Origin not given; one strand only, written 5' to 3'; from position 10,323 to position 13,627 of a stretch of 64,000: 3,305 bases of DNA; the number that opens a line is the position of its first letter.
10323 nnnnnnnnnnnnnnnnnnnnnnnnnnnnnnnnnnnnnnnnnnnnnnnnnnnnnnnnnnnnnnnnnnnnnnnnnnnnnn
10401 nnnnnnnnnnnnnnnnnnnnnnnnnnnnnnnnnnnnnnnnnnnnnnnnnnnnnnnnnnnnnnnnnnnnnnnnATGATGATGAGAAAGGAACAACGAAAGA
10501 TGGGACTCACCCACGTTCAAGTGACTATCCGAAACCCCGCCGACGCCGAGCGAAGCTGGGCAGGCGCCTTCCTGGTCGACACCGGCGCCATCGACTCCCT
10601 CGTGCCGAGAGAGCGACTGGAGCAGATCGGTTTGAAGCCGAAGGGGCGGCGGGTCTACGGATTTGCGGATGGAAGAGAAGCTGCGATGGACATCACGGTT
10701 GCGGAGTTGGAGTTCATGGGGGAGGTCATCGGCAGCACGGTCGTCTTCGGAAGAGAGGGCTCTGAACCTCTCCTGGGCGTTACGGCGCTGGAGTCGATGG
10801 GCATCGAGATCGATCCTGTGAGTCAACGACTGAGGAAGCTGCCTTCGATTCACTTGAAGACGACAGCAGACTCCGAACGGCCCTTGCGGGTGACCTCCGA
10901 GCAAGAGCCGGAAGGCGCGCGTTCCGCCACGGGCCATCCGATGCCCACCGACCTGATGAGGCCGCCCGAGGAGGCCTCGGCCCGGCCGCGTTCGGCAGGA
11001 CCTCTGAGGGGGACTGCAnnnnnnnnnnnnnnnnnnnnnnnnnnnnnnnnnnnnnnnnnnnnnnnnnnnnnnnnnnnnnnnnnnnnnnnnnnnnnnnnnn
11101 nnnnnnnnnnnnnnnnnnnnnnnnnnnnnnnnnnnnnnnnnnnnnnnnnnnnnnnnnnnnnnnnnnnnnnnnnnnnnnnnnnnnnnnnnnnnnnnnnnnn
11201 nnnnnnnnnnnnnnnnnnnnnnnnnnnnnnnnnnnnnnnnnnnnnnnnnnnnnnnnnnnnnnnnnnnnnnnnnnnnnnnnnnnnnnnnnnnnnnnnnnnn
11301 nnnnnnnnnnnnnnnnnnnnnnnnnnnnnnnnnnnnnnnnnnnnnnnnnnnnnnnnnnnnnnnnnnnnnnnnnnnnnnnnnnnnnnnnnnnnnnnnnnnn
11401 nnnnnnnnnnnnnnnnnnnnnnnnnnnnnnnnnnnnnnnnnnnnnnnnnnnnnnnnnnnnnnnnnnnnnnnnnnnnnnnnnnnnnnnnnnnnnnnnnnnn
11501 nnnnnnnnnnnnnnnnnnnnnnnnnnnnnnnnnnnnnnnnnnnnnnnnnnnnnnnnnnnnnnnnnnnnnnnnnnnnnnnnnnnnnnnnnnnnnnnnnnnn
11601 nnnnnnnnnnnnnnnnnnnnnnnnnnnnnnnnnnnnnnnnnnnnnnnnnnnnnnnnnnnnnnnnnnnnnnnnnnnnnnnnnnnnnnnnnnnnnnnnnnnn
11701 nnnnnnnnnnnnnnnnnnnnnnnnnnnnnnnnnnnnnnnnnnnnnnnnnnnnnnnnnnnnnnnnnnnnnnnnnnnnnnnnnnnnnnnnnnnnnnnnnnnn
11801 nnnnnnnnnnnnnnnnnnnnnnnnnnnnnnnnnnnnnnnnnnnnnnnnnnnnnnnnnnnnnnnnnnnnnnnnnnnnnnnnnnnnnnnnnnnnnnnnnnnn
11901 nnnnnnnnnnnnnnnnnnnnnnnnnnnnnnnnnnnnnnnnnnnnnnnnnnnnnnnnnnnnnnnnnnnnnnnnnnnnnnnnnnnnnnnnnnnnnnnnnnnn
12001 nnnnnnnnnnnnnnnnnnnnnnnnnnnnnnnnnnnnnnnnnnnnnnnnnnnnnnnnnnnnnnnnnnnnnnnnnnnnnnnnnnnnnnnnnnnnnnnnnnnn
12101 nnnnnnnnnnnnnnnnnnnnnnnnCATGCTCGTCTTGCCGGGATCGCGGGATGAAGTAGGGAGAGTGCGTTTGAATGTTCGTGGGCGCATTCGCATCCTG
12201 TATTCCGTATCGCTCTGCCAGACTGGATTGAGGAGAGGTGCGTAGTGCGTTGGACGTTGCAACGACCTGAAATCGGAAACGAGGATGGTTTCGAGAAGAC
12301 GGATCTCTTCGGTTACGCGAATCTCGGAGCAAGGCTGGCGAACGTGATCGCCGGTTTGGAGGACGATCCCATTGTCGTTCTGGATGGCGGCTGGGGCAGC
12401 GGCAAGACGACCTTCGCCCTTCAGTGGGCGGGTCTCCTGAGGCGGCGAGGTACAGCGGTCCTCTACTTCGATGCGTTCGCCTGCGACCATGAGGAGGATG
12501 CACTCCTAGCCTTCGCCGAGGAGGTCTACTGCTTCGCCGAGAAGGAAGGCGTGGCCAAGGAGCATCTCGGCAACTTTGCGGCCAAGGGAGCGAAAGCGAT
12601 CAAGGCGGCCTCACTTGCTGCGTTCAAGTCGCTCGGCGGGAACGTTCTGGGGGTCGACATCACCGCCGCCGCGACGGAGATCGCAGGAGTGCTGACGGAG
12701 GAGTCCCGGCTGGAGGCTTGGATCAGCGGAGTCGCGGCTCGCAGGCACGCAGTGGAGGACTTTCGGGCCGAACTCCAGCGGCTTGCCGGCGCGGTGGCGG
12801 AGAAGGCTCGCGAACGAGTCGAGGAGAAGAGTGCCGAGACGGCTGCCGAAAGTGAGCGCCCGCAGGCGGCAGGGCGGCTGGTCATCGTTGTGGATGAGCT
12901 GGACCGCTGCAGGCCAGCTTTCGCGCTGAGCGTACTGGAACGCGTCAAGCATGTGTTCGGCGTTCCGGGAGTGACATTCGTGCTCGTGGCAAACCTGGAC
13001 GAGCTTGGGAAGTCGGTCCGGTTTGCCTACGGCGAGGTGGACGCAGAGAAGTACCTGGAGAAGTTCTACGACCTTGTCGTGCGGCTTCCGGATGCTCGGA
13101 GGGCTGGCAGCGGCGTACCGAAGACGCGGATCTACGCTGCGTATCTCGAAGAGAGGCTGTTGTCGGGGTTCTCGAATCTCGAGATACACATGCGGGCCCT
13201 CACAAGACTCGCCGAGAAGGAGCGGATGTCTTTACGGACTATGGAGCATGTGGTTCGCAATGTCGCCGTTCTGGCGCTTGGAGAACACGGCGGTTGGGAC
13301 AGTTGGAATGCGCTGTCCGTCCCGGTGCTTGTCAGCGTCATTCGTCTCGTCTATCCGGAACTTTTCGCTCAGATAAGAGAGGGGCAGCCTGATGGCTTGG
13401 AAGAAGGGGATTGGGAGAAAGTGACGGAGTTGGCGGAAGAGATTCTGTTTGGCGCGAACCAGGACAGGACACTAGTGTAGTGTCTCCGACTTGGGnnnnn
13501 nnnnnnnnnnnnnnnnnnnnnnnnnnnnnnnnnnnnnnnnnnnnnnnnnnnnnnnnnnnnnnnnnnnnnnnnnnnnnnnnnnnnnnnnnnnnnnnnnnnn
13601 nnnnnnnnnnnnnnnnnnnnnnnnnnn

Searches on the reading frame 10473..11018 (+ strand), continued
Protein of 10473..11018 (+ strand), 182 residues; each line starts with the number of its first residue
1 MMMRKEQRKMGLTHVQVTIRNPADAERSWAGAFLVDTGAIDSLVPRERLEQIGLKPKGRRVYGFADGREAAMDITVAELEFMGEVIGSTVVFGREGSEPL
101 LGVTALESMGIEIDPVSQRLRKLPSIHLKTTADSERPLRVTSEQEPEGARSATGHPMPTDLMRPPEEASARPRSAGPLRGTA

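Call 97: search_protein_representatives(alignment_id=A1)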
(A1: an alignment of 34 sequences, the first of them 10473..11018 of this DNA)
Query: 34 sequences, 136 profile positions. Proteins with E-value up to 0.001 (for the whole library): 3283; up to 1e-10: 1117; up to 1e-30: 92. The best 150 are listed.
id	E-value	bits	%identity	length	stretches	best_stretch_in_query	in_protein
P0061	3.2e-65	234.4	-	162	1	1-127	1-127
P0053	5.8e-62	223.9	-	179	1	1-130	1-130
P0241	2.8e-61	221.7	-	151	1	1-130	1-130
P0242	4.4e-60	217.8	-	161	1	1-122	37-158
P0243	3.8e-59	214.8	-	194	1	5-123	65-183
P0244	1.5e-57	209.5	-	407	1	1-126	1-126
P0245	6.1e-57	207.6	-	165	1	4-127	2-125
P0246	5.6e-56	204.5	-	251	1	2-130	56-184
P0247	6.4e-55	201.1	-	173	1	1-124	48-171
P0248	1.9e-54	199.6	-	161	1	1-126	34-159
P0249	7.8e-54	197.5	-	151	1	1-124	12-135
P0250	2.7e-49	182.8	-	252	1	1-128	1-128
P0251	2.4e-48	179.8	-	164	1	1-131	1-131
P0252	1.1e-47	177.6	-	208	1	1-124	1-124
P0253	3.9e-47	175.8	-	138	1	1-128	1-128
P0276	2.6e-37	144.0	-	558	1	2-123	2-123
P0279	1.3e-36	141.8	-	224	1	1-98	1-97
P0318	2.2e-32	128.1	-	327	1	7-112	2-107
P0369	8.5e-27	110.0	-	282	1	15-123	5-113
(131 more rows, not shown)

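Call 98: search_protein_families(library=pfam, proteins=[P0244, P0276, P0318, P0369, P0250, P0246, P0279, P0243], max_evalue=0.001)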
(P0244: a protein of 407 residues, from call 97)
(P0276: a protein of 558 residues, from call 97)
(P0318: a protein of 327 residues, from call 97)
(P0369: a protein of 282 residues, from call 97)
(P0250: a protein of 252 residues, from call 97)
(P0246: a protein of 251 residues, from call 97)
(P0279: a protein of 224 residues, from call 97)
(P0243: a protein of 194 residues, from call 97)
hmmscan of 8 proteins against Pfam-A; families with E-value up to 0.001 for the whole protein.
P0244 (407 aa): 3 families
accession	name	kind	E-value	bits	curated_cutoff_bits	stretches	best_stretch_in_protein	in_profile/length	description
PF18863.6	AbiJ_NTD4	-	1.7e-06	29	34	1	129-270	2-141/152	AbiJ N-terminal domain 4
PF13650.11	Asp_protease_2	-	3e-06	28.3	24.3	1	23-74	11-65/90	Aspartyl protease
PF13975.11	gag-asp_proteas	-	3.6e-06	27.9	28.2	1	24-98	12-91/92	gag-polyprotein putative aspartyl protease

P0276 (558 aa): 1 family
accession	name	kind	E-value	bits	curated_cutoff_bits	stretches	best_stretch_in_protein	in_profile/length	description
PF13749.12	HATPase_c_4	-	3.5e-16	59.4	26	1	285-370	4-80/89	Putative ATP-dependent DNA helicase recG C-terminal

P0318 (327 aa): 2 families
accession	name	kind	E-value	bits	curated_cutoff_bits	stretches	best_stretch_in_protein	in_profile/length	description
PF13975.11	gag-asp_proteas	-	5e-10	40.3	28.2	1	19-92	12-90/92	gag-polyprotein putative aspartyl protease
PF13650.11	Asp_protease_2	-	5.5e-07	30.6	24.3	1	19-90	12-89/90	Aspartyl protease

P0369 (282 aa): 0 families

P0250 (252 aa): 1 family
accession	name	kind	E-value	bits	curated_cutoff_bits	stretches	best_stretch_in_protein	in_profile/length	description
PF13975.11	gag-asp_proteas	-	0.00017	22.6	28.2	1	23-98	11-91/92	gag-polyprotein putative aspartyl protease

P0246 (251 aa): 2 families
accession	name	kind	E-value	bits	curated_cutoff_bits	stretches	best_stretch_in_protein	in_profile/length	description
PF13975.11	gag-asp_proteas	-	1.1e-06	29.5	28.2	1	77-152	11-91/92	gag-polyprotein putative aspartyl protease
PF13650.11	Asp_protease_2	-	1.3e-06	29.5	24.3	1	76-128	10-65/90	Aspartyl protease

P0279 (224 aa): 2 families
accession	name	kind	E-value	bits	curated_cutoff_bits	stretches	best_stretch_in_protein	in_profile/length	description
PF13650.11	Asp_protease_2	-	1.6e-05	25.9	24.3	1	24-74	12-65/90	Aspartyl protease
PF13975.11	gag-asp_proteas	-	1.7e-05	25.7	28.2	1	24-96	12-90/92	gag-polyprotein putative aspartyl protease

P0243 (194 aa): 2 families
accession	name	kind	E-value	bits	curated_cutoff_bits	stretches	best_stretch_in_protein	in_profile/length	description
PF13650.11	Asp_protease_2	-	1.1e-07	32.8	24.3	1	82-137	10-68/90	Aspartyl protease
PF13975.11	gag-asp_proteas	-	6.1e-07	30.4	28.2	1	82-158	10-91/92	gag-polyprotein putative aspartyl protease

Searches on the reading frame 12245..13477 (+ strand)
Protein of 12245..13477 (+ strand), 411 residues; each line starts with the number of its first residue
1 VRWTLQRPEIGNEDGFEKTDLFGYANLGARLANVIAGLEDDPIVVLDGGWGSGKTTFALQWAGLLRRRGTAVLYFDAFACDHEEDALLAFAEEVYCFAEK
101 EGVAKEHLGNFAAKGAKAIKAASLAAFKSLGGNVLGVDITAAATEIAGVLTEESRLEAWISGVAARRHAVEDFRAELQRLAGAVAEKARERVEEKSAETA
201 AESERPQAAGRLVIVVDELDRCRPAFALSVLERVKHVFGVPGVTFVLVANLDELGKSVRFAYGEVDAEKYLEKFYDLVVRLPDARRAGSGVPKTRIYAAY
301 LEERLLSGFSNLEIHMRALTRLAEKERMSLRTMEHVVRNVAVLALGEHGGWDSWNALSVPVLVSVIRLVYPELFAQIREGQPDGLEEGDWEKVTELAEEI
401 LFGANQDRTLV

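Call 6: search_protein_families(library=pfam, proteins=[window:12245-13477:+], max_evalue=0.01)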
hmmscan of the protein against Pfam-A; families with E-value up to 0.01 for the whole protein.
window:12245-13477:+ (411 aa): 8 families
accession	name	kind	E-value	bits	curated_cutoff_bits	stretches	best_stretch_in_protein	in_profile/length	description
PF07693.20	KAP_NTPase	-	5e-30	105.2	20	1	29-343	6-289/293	KAP family P-loop domain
PF01656.29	CbiA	-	0.00034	21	25.4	1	45-192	3-87/125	CobQ/CobB/MinD/ParA nucleotide binding domain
PF13191.12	AAA_16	-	0.00036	21.5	32.6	1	34-225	15-147/167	AAA ATPase domain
PF24883.2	NPHP3_N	-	0.0007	20.3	24.8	0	39-85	20-66/164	Nephrocystin 3, N-terminal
PF25199.1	nSTAND_NTPase5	-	0.00074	19.8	34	0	41-85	41-86/145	Novel STAND NTPase 5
PF01637.24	ATPase_2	-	0.0014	18.9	33.2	1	36-167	15-79/225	ATPase domain predominantly from Archaea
PF13245.12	AAA_19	-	0.0032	18.1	25.1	0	40-223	10-103/134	AAA domain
PF13401.12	AAA_22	-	0.0045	17.7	27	0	171-248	48-121/130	AAA domain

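Call 7: search_protein_families(library=padloc, proteins=[window:12245-13477:+], max_evalue=0.01)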
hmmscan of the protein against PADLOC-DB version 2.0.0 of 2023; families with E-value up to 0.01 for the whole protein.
window:12245-13477:+ (411 aa): 8 families
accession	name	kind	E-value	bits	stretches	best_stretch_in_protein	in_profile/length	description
PDLC04959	PDC-S20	-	3.5e-57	193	1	1-380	1-359/464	-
PDLC04956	PDC-S20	-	3.5e-49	166.4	1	16-382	8-361/450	-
PDLC04957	PDC-S20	-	4.8e-18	63.9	1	211-341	183-310/446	-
PDLC04958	PDC-S20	-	2.5e-17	61.4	1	45-282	32-255/458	-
PDLC02361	PifA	-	5e-16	56.4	1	17-283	14-255/720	PifA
PDLC02209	QatA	-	3e-10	37.3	1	17-301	8-296/646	-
PDLC02210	QatA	-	5e-08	29.9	1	211-284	204-280/593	-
PDLC04140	mad8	-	8e-06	23.6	1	29-226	15-207/314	mads_8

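Call 41: search_protein_families(library=ncbifam, proteins=[window:12245-13477:+], max_evalue=0.001)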
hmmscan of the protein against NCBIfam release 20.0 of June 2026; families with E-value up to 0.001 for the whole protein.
window:12245-13477:+ (411 aa): 1 family
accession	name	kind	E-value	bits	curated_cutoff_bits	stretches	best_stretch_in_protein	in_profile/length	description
NF041923.1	QatA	equivalog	7.1e-14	51.4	600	1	18-284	9-283/628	Qat anti-phage system ATPase QatA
